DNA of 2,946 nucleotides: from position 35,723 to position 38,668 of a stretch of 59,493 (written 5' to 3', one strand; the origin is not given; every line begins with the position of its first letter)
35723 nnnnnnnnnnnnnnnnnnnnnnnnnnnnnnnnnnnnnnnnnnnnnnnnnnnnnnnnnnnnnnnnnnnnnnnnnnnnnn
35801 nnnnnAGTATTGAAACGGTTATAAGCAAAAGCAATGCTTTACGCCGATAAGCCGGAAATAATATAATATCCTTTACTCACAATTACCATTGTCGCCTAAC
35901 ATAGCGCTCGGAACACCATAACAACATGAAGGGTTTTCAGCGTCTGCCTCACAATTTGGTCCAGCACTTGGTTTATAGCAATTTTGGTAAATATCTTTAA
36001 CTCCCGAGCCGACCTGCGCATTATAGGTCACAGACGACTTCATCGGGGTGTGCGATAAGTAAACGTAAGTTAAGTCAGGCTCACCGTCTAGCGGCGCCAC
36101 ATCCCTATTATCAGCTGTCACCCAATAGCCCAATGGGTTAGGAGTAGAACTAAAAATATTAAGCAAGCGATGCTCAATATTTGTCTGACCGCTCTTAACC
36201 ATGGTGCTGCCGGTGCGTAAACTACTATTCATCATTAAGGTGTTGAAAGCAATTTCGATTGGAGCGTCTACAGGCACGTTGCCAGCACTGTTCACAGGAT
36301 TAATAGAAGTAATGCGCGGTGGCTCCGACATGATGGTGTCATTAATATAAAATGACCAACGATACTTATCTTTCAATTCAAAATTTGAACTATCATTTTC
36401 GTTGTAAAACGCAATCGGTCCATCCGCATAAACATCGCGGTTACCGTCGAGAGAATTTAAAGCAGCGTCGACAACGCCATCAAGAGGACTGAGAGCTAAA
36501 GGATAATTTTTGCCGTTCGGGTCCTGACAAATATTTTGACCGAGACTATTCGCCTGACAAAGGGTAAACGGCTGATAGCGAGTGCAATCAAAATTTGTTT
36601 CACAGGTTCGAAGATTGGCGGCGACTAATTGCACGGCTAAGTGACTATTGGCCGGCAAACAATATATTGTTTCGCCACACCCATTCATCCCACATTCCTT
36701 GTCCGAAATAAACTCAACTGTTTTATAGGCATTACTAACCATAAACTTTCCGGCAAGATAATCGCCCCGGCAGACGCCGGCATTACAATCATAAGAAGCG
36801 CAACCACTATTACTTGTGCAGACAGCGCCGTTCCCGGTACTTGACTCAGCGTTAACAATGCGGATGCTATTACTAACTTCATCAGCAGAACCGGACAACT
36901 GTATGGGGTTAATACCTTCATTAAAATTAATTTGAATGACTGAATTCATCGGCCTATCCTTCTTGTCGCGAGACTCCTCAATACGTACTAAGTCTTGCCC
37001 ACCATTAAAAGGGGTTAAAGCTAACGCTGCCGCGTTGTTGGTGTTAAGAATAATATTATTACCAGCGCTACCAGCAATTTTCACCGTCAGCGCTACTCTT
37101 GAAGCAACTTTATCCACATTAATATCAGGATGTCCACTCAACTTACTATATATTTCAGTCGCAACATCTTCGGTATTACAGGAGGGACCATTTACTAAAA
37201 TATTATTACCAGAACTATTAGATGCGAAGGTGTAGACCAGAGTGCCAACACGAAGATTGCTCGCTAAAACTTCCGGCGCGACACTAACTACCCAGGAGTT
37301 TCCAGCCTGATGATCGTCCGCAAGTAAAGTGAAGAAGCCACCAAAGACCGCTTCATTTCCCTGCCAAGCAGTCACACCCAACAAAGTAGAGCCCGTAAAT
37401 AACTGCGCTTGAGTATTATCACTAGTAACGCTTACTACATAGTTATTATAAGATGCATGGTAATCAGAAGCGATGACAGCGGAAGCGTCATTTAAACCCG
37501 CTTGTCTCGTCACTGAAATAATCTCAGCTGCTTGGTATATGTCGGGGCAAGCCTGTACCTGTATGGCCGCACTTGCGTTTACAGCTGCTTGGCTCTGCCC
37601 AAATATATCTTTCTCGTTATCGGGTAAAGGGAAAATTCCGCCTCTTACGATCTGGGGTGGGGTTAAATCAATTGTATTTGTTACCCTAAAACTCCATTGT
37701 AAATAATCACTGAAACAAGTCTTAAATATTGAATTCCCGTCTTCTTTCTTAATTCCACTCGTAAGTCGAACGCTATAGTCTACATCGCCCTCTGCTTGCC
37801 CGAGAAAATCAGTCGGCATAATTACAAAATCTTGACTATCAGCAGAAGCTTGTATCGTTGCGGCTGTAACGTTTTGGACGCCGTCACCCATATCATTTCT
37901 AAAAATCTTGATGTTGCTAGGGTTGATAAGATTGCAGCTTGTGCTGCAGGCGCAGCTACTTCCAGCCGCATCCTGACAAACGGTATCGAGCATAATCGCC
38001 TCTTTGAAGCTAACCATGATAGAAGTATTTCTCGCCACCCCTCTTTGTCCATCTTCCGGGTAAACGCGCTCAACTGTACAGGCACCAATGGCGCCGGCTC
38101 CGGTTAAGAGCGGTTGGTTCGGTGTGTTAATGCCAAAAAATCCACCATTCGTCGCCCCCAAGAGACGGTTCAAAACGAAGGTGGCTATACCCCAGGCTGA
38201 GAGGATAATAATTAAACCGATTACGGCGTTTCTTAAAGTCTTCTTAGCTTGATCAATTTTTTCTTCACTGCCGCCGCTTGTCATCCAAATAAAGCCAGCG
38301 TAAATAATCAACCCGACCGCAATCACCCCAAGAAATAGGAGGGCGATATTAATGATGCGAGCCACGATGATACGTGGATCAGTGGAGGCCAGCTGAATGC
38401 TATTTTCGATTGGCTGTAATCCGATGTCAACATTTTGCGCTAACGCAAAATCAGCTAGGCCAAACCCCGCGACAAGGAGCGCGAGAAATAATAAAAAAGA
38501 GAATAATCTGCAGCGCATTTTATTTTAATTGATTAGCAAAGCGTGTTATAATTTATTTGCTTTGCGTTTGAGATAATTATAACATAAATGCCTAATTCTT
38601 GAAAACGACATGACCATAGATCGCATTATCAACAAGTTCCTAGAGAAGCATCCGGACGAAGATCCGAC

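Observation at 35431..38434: A paralogous VirB2/TrbC-like two-helix module heads two otherwise unrelated giant proteins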

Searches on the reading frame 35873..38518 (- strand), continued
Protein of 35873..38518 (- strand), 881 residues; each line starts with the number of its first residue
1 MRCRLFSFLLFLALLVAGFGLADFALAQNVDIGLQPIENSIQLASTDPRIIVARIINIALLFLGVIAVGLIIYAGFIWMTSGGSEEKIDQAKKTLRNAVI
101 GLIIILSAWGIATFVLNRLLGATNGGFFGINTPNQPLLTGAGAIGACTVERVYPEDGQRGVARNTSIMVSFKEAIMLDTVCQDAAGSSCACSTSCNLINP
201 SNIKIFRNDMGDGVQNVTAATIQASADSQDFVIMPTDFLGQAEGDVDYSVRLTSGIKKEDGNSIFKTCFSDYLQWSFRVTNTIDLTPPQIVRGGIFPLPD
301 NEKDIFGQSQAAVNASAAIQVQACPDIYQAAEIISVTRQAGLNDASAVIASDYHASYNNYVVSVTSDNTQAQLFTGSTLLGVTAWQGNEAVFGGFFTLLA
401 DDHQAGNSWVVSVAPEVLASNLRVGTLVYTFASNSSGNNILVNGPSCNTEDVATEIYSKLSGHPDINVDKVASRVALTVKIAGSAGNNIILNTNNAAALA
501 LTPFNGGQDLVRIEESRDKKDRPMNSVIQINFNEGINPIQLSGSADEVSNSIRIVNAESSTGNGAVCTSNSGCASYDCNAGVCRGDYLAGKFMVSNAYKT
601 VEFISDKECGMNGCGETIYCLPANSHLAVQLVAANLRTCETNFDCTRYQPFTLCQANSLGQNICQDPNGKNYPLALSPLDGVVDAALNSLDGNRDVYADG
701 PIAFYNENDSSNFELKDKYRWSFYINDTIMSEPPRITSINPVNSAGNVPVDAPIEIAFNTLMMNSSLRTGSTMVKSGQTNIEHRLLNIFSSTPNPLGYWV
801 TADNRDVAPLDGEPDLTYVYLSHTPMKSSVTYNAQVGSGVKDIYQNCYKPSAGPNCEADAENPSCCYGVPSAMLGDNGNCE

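Call 44: search_protein_families(library=ncbifam, proteins=[window:35876-38518:-], max_evalue=0.1)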
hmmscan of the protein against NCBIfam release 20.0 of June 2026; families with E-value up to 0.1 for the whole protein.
window:35876-38518:- (881 aa): 1 family
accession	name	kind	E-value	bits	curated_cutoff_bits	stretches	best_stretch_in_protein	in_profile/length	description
NF045849.1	ICE_MMCAP2_0565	equivalog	6.7e-10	38.5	40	1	53-117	14-78/80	Mbov_0395 family pilin-like conjugal transfer protein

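Call 55: find_related_loci(query=A2, collection=genome_contigs, flank=10000)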
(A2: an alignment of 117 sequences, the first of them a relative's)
Query A2 (881 aa) in genome_contigs; peptide patterns used: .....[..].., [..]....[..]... (x = any residue, [..] = any of these).
306 stretches matched a pattern; 212 encode a relative of the query (tblastn E <= 1e-3); the best 80 are kept; 80 distinct loci.
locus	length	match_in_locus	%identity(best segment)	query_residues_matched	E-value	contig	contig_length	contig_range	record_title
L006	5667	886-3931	86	2-881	0e+0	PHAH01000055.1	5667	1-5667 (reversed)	MAG: Candidatus Falkowbacteria bacterium HGW-Falkowbacteria-2 08E140C01_scaffold_7999, whole genome shotgun sequence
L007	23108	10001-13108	61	1-881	0e+0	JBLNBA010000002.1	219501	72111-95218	MAG: Bacillota bacterium isolate MAG163 PRJNA951521_bin23_renamed_1, whole genome shotgun sequence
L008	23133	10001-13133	63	9-881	0e+0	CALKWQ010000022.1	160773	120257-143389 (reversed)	MAG TPA_asm: uncultured bacterium isolate SRR6007447_bin.26_CONCOCT_v1.1_MAG genome assembly, contig: ERZ724101.26, whol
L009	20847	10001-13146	62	1-881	0e+0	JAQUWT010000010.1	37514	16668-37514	MAG: Patescibacteria group bacterium isolate STD2_197 NODE_3826_length_37514_cov_4.599567_Sandtown_D2, whole genome shot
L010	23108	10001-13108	63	4-881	0e+0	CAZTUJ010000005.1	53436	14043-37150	MAG TPA_asm: uncultured Gammaproteobacteria bacterium isolate SRP272421_co2_96 genome assembly, contig: NODE_991_length_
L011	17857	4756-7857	63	4-881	0e+0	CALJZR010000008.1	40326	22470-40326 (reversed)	MAG TPA_asm: uncultured bacterium isolate SRR3330157_bin.27_CONCOCT_v1.1_MAG genome assembly, contig: ERZ724089.745, who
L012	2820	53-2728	60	1-880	0e+0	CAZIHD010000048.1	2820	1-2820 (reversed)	MAG TPA_asm: uncultured Gammaproteobacteria bacterium isolate SRP089250_co1_144 genome assembly, contig: NODE_78786_leng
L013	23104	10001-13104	61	1-881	0e+0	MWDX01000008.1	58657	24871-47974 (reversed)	MAG: Parcubacteria group bacterium ADurb.Bin115 BWX82_contig000008, whole genome shotgun sequence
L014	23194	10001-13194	60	1-881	0e+0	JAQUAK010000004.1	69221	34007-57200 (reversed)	MAG: Patescibacteria group bacterium isolate STC_82 NODE_817_length_69221_cov_7.136220_Sandtown_C, whole genome shotgun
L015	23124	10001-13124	56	1-880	0e+0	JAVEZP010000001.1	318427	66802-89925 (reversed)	MAG: Patescibacteria group bacterium isolate BF4_68 NODE_35_length_318427_cov_32.135375_Biofilm4, whole genome shotgun s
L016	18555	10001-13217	56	1-880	0e+0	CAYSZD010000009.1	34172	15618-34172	MAG TPA_asm: uncultured Gammaproteobacteria bacterium isolate SRP263991_co7_112 genome assembly, contig: NODE_1598_lengt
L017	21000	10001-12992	51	8-881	0e+0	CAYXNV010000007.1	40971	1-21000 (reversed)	MAG TPA_asm: uncultured Gammaproteobacteria bacterium isolate SRP167671_co1_111 genome assembly, contig: NODE_1066_lengt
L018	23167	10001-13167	51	1-881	0e+0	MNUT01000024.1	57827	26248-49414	MAG: Candidatus Falkowbacteria bacterium CG1_02_37_21 cg1_0.2_scaffold_237_c, whole genome shotgun sequence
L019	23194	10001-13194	59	1-881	0e+0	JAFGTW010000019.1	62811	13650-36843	MAG: Patescibacteria group bacterium isolate ZodW_maxbin.059 k87_5811180, whole genome shotgun sequence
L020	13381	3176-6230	52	1-881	0e+0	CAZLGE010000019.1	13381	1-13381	MAG TPA_asm: uncultured Gammaproteobacteria bacterium isolate binchicken_co269_228 genome assembly, contig: NODE_4473_le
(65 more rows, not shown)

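Call 62: predict_structure(alignment_id=A2)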
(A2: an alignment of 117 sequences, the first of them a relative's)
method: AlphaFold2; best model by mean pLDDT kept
length: 881 residues; sequences in the alignment: 117
mean_pLDDT: 87.2   pTM: 0.69
mean pLDDT of the five models: 87.2, 86.1, 84.8, 84.2, 82.2
residues with pLDDT >= 90: 542; 70-90: 263; 50-70: 33; < 50: 43
segments of 3 or more residues with pLDDT < 50: 23-46, 123-138
pLDDT, mean of each block of 10 residues (from residue 1): 64 70 42 41 48 76 87 87 82 89 86 72 42 41 79 92 95 94 93 92 91 79 92 92 91 93 88 92 93 93 84 95 93 95 94 90 96 95 96 95 95 93 96 93 86 95 95 96 92 96 95 87 96 95 95 95 95 96 96 95 96 89 96 95 91 92 94 89 96 91 92 89 95 91 79 92 93 84 86 77 91 91 80 85 90 82 80 74 66
secondary structure, 60 per line:
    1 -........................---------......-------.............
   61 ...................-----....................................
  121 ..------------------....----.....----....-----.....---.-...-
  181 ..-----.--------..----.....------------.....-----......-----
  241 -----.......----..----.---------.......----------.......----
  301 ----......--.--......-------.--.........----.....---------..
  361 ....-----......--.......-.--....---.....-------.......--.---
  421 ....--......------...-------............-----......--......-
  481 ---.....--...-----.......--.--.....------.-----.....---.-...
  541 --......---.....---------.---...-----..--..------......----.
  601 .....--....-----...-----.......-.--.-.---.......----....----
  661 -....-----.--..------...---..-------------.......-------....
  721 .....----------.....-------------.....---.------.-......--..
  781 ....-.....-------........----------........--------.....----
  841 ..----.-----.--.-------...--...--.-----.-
elements in order (helices of 4 or more, strands of 3 or more residues): H2-25 H35-40 H48-79 H85-122 E149-153 E158-161 E167-171 E203-207 E220-224 E230-235 E246-252 E273-279 E290-296 E305-310 E316-321 E332-340 E345-349 E359-364 E370-375 E378-384 E389-392 E396-400 E408-414 E421-424 E427-432 E439-441 H449-460 E466-471 E474-479 H484-488 E491-493 E499-505 E511-515 E528-532 H545-548 E552-556 E590-595 E600-605 E608-611 E617-619 E625-631 H642-648 E653-656 E662-665 E682-684 E703-706 E717-725 E736-740 E754-758 E771-776 E779-784 E786-790 E798-805 E816-823 E832-836 E864-866 E869-871

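Call 64: fold_search(model_id=the predicted structure, library=pdb)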
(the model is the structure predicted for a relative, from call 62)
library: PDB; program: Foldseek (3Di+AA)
matches with E <= 10: 873; with E <= 0.001: 4
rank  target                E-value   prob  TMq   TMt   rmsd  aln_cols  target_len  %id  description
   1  9ly6_A                2.7e-04  0.21  0.07  0.12  57.2       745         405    7  antibody 20G5 (Fab')2 in complex with human B7-H3 (released 2026-03-04)
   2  4yfd_A                2.8e-04  0.33  0.09  0.14  60.1       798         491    8  Crystal structure PTP delta Ig1-Fn2 in complex with IL-1RAcP (released 2015-05-06)
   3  5erp_A                3.9e-04  0.72  0.09  0.16  37.9       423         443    9  Crystal structure of human Desmocollin-2 ectodomain fragment EC2-5 (released 2016-06-15)
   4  1l3w                  5.7e-04  0.30  0.08  0.12  57.9       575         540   10  C-cadherin Ectodomain (released 2002-04-26)
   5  5wtb_C                1.0e-03  0.21  0.06  0.13  47.1       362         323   13  Complex Structure of Staphylococcus aureus SdrE with human complement factor H (released 2017-07-19)
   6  5wtb_A                1.3e-03  0.15  0.05  0.11  45.9       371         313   12  Complex Structure of Staphylococcus aureus SdrE with human complement factor H (released 2017-07-19)
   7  3pxj_A                1.7e-03  0.72  0.08  0.26  50.5       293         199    9  Tandem Ig repeats of Dlar (released 2011-03-23)
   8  5uwv_E                2.0e-03  0.72  0.08  0.19  41.7       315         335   10  Crystal structure of Mycobacterium abscessus L,D-transpeptidase 2 (released 2017-08-16)
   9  5icu                  2.3e-03  1.00  0.10  0.66   3.6       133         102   11  The crystal structure of CopC from Methylosinus trichosporium OB3b (released 2016-04-06)
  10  5erd_B                2.3e-03  0.08  0.06  0.08  60.6       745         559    8  Crystal structure of human Desmoglein-2 ectodomain (released 2016-06-22)
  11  5erp_B                2.4e-03  0.18  0.08  0.14  55.5       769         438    7  Crystal structure of human Desmocollin-2 ectodomain fragment EC2-5 (released 2016-06-15)
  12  4gsu_A                2.9e-03  0.99  0.10  0.30  27.1       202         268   13  Structural basis for the inhibition of Mycobacterium tuberculosis L,D-transpeptidase by meropenem, a drug effective ag (released 2013-02-27)
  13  4hu2                  3.6e-03  0.96  0.08  0.33  47.4       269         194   10  Crystal structure of LdtMt2, a L,D-transpeptidase from Mycobacterium tuberculosis: domain A and B (released 2012-12-12)
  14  5uwv_A                4.1e-03  0.99  0.10  0.25  24.2       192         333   16  Crystal structure of Mycobacterium abscessus L,D-transpeptidase 2 (released 2017-08-16)
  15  3vyn_B                4.1e-03  0.84  0.09  0.21  41.8       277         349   10  Crystal structure of Mycobacterium tuberculosis L,D-transpeptidase LdtMt2 N55 truncation mutant (resideus 55-408) (released 2013-06-19)
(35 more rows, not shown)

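Call 93: search_protein_families(library=ncbifam, proteins=[L003:7594-8628:+, L003:8633-9886:+], max_evalue=0.001)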
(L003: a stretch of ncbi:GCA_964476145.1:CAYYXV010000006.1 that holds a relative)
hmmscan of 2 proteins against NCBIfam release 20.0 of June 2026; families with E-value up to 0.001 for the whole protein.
L003:7594-8628:+ (345 aa): 18 families
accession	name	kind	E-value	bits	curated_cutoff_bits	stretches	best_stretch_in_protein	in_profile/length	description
TIGR01420.1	pilT_fam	subfamily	1.2e-124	416.1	319.1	1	4-335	2-334/343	PilT/PilU family type 4a pilus ATPase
TIGR02525.1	plasmid_TraJ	equivalog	9.4e-50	169.6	368.3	1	53-336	72-364/372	plasmid transfer ATPase TraJ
TIGR02533.1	type_II_gspE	equivalog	7.7e-47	160.1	630.25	1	4-273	113-382/486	type II secretion system ATPase GspE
TIGR02524.1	dot_icm_DotB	equivalog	4.9e-45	154.3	463.3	1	3-331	5-346/358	Dot/Icm type IV secretion system ATPase DotB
NF007755.0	PRK10436.1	equivalog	2.4e-44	151.8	617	1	4-273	89-358/465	type II secretion system protein GspE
TIGR02538.1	type_IV_pilB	equivalog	5.2e-42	144.2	675.65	1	4-305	185-486/564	type IV-A pilus assembly ATPase PilB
NF041000.1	ATPase_ComGA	equivalog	3.7e-39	134.3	300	1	6-271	2-266/267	competence type IV pilus ATPase ComGA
NF053534.1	T4PilAsmATPsTfpB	equivalog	9.9e-35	120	850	1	7-270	208-476/584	type IV pilus assembly ATPase TfpB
NF058587.1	archaellum_moto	equivalog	2e-14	53.3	550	1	126-241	277-393/527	archaellum flagellar ATPase motor FlaI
TIGR02782.1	TrbB_P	equivalog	4.5e-12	45.9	304.55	1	127-286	139-294/303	P-type conjugative transfer ATPase TrbB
NF010469.0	PRK13894.1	subfamily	4e-10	39.5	508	1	126-243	151-266/320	conjugal transfer ATPase TrbB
TIGR02788.1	VirB11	equivalog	5e-09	35.6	249.95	1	125-266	145-293/308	P-type DNA transfer ATPase VirB11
NF010407.0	PRK13833.1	subfamily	1.9e-08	34.1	499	1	127-289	147-304/323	conjugal transfer protein TrbB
NF053672.1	bindosome_BasE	exception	2.9e-08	32.9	1000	1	126-263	272-409/512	bindosome assembly system ATPase subunit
TIGR03819.1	heli_sec_ATPase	hypoth_equivalog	2.9e-07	30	373.15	1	98-265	145-323/340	TadA family conjugal transfer-associated ATPase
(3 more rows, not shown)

L003:8633-9886:+ (418 aa): 1 family
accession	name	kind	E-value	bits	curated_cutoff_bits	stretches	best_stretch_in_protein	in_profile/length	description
TIGR00375.1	TIGR00375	hypoth_equivalog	3.7e-49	168.1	326.6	1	7-400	4-374/374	TIGR00375 family protein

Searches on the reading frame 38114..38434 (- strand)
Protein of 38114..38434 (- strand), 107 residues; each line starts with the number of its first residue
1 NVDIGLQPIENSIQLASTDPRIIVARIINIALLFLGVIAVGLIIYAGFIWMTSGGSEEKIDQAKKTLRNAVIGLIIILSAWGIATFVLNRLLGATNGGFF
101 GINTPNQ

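Call 51: search_dna_similar(query=window:38114-38434:-, collection=plasmids, mode=protein, max_evalue=1, max_rows=30)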
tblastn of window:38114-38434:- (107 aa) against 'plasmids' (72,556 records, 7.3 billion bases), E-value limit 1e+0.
Records with a match: 1; places in all: 1; records where one place covers at least 80% of the query: 0.
Best place of each record, by identity: <60% 1.
By first word of the organism name: Pontibacillus 1.
By predicted mobility (MOB-suite, as given by PLSDB): non-mobilizable 1.
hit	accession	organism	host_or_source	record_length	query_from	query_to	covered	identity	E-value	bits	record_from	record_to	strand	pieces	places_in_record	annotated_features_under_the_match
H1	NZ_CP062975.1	Pontibacillus sp. ALD_SL1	mangrove mud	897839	26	89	60%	39.1%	2e-5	48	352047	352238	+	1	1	Mbov_0395 family pilin-like conjugal transfer protein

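Call 52: get_annotated_region(hit=H1, flank=12000)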
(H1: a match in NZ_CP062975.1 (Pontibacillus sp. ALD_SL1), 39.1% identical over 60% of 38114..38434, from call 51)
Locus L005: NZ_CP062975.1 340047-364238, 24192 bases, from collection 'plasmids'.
description: Pontibacillus sp. ALD_SL1 plasmid unnamed, complete sequence
organism: Pontibacillus sp. ALD_SL1 (NCBI taxid 2777185)
taxonomy: Bacteria; Bacillota; Bacilli; Bacillales; Bacillaceae; Pontibacillus; Pontibacillus sp. ALD SL1
host: -; source: mangrove mud; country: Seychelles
typing (MOB-suite, as given by PLSDB): non-mobilizable
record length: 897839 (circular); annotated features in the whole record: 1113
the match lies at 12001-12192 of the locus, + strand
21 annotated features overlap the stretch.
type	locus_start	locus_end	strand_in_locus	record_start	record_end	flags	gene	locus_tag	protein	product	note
CDS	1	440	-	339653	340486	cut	-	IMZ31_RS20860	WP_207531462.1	sigma factor-like helix-turn-helix DNA-binding protein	GO:0006352 - DNA-templated transcription initiation [Evidence IEA]; GO:0006355 - regulation of DNA-templated ...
CDS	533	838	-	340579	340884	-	-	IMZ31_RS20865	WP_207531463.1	hypothetical protein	-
CDS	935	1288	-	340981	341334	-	-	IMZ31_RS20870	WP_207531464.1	hypothetical protein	-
CDS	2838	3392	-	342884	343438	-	-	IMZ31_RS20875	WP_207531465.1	hypothetical protein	-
CDS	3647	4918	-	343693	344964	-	-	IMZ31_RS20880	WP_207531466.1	hypothetical protein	-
CDS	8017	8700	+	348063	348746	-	-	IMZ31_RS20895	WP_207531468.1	chemotaxis protein CheW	GO:0006935 - chemotaxis [Evidence IEA]; GO:0007165 - signal transduction [Evidence IEA]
CDS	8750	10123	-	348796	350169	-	-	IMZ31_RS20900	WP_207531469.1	hypothetical protein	-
CDS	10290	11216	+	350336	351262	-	-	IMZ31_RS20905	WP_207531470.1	hypothetical protein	-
CDS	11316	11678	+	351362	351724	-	-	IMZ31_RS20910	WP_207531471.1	hypothetical protein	-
CDS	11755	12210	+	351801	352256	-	-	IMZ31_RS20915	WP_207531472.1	Mbov_0395 family pilin-like conjugal transfer protein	-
CDS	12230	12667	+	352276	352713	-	-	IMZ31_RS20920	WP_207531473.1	hypothetical protein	-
CDS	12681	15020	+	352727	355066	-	-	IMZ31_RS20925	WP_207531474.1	hypothetical protein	-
CDS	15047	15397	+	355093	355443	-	-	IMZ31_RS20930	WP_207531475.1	hypothetical protein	-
CDS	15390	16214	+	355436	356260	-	-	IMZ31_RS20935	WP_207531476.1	hypothetical protein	-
CDS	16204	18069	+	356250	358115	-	-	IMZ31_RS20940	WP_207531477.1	VirB4-like conjugal transfer ATPase, CD1110 family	-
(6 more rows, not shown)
